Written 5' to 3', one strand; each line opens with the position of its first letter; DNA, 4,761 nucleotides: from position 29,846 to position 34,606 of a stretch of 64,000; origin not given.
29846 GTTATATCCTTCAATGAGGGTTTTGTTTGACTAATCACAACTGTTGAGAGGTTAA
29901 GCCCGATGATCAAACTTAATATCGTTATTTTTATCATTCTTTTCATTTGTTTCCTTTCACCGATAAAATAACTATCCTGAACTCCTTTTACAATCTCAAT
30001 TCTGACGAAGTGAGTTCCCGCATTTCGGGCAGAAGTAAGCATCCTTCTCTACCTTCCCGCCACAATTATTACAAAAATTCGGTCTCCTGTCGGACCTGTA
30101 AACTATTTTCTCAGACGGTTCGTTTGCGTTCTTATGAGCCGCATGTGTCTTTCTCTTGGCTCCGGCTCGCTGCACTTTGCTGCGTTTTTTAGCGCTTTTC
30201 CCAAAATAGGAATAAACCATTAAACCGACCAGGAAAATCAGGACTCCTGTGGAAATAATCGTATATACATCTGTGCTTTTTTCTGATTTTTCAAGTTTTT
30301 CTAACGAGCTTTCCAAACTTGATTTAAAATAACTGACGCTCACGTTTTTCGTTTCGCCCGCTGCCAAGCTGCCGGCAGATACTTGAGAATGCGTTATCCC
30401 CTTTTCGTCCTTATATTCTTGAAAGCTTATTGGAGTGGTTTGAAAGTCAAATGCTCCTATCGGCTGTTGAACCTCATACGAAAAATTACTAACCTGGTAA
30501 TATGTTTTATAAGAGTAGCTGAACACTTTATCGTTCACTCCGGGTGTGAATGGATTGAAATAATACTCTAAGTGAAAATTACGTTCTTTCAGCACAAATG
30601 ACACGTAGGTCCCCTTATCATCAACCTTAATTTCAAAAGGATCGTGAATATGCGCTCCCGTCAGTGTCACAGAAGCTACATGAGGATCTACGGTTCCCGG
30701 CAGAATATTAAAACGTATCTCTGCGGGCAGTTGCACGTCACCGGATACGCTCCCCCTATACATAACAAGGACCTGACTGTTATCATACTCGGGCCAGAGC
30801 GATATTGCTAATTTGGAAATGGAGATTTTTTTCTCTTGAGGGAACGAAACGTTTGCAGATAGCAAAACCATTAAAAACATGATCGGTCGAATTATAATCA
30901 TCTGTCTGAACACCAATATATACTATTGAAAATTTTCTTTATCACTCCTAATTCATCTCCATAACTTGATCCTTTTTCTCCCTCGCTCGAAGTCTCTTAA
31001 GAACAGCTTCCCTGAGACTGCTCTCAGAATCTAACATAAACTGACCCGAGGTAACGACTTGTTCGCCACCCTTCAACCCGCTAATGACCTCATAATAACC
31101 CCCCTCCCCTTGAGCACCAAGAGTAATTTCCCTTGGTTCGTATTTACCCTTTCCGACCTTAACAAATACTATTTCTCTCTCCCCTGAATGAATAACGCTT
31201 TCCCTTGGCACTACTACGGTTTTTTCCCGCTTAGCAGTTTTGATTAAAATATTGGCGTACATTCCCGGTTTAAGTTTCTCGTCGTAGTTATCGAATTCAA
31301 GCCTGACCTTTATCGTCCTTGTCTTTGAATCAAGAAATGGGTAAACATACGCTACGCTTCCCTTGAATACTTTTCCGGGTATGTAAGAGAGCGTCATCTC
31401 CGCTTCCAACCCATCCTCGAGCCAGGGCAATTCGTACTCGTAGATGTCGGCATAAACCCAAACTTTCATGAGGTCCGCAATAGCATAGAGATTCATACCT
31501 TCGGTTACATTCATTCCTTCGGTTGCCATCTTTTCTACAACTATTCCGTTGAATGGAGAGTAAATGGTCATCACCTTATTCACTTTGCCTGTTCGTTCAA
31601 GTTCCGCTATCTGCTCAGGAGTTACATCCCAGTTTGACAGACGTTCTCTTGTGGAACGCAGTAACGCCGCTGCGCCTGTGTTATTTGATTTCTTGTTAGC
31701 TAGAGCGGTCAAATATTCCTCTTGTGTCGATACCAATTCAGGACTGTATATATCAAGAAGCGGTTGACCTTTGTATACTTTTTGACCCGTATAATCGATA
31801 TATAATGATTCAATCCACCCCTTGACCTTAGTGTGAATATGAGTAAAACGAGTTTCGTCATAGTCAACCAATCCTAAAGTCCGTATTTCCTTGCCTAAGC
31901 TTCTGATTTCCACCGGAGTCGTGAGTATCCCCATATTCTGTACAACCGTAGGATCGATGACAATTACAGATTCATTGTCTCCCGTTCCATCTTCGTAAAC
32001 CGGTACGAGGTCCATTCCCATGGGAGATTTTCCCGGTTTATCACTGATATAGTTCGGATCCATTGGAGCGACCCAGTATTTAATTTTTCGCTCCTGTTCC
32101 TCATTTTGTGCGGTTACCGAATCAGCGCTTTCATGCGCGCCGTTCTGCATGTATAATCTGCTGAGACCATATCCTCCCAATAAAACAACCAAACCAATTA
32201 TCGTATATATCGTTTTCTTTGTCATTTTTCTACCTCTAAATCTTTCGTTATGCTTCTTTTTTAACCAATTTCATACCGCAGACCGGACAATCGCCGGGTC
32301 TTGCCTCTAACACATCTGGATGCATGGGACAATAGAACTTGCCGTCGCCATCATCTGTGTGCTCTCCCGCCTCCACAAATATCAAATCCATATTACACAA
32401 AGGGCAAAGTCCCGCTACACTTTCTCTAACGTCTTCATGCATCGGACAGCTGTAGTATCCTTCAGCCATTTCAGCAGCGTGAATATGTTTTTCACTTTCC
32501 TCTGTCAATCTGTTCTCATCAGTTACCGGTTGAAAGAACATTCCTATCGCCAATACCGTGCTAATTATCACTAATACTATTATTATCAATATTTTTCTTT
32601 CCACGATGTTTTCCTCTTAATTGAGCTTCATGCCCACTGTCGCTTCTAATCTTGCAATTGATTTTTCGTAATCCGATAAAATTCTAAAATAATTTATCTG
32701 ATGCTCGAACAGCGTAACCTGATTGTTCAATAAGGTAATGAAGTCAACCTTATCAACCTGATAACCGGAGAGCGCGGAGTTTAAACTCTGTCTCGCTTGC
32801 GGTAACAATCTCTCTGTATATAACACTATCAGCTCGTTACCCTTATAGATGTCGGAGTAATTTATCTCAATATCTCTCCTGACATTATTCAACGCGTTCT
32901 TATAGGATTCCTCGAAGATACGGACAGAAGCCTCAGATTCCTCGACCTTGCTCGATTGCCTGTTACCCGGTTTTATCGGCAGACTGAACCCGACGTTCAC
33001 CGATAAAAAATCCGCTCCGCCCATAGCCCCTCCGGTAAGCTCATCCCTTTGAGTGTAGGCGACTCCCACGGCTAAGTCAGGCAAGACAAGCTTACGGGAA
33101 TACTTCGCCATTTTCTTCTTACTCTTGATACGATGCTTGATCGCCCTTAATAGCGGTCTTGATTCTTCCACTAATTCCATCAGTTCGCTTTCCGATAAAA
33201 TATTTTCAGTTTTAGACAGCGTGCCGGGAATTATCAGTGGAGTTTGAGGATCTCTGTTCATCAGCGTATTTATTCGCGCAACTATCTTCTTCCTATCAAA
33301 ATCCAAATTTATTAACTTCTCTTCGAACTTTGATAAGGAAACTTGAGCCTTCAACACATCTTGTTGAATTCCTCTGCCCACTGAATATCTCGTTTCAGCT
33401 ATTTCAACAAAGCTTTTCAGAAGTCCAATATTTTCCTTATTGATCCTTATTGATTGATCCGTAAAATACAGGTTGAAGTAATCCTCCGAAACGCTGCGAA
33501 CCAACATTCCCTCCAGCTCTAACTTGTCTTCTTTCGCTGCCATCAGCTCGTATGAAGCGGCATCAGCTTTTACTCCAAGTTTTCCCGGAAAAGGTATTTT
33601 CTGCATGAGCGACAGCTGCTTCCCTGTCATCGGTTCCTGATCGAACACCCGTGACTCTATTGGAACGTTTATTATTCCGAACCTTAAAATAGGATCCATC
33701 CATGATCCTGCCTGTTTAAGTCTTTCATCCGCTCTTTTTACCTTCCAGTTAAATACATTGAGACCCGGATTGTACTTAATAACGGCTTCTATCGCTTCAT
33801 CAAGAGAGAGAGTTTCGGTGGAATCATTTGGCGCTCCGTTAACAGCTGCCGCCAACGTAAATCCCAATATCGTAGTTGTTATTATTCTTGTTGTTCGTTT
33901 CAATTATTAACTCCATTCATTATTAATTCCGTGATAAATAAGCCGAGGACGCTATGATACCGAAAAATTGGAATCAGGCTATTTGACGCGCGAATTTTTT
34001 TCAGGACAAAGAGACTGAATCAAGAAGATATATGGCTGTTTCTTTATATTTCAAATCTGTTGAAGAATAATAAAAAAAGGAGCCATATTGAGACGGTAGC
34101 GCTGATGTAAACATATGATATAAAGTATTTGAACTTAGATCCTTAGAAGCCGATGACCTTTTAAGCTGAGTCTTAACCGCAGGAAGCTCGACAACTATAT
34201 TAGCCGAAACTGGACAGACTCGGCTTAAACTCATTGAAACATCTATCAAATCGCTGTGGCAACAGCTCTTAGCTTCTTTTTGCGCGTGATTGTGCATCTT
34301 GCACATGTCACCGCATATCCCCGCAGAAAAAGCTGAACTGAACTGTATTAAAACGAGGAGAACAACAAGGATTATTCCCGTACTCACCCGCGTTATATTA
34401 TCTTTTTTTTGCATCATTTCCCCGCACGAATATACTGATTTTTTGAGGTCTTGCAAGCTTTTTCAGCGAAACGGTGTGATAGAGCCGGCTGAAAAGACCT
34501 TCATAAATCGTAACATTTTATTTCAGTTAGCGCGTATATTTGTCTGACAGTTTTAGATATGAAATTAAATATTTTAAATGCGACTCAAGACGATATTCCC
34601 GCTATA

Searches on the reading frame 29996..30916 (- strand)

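Call 60: search_protein_families(library=pfam, proteins=[window:29996-30916:-], max_evalue=0.0001)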
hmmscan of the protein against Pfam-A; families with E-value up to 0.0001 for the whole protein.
window:29996-30916:- (306 aa): 1 family
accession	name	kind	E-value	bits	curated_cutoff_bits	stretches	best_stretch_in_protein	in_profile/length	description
PF13240.11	Zn_Ribbon_1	-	1.5e-05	25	25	1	281-303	1-23/23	zinc-ribbon domain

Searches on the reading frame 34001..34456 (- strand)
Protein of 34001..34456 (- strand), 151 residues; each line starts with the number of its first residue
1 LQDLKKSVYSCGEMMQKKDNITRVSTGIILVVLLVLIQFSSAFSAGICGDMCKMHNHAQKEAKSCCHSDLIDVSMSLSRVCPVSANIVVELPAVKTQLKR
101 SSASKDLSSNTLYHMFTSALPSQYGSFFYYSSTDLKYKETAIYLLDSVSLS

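Call 5: search_protein_families(library=pfam, proteins=[window:34001-34456:-], max_evalue=0.01)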
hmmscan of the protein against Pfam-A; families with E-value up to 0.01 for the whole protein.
window:34001-34456:- (151 aa): 0 families

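Call 46: search_protein_families(library=ncbifam, proteins=[window:34001-34456:-], max_evalue=0.01)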
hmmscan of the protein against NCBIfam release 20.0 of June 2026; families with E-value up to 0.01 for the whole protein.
window:34001-34456:- (151 aa): 0 families
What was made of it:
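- On Defence SIR2 (NADase effector): There is no NCBIfam match (call 46).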
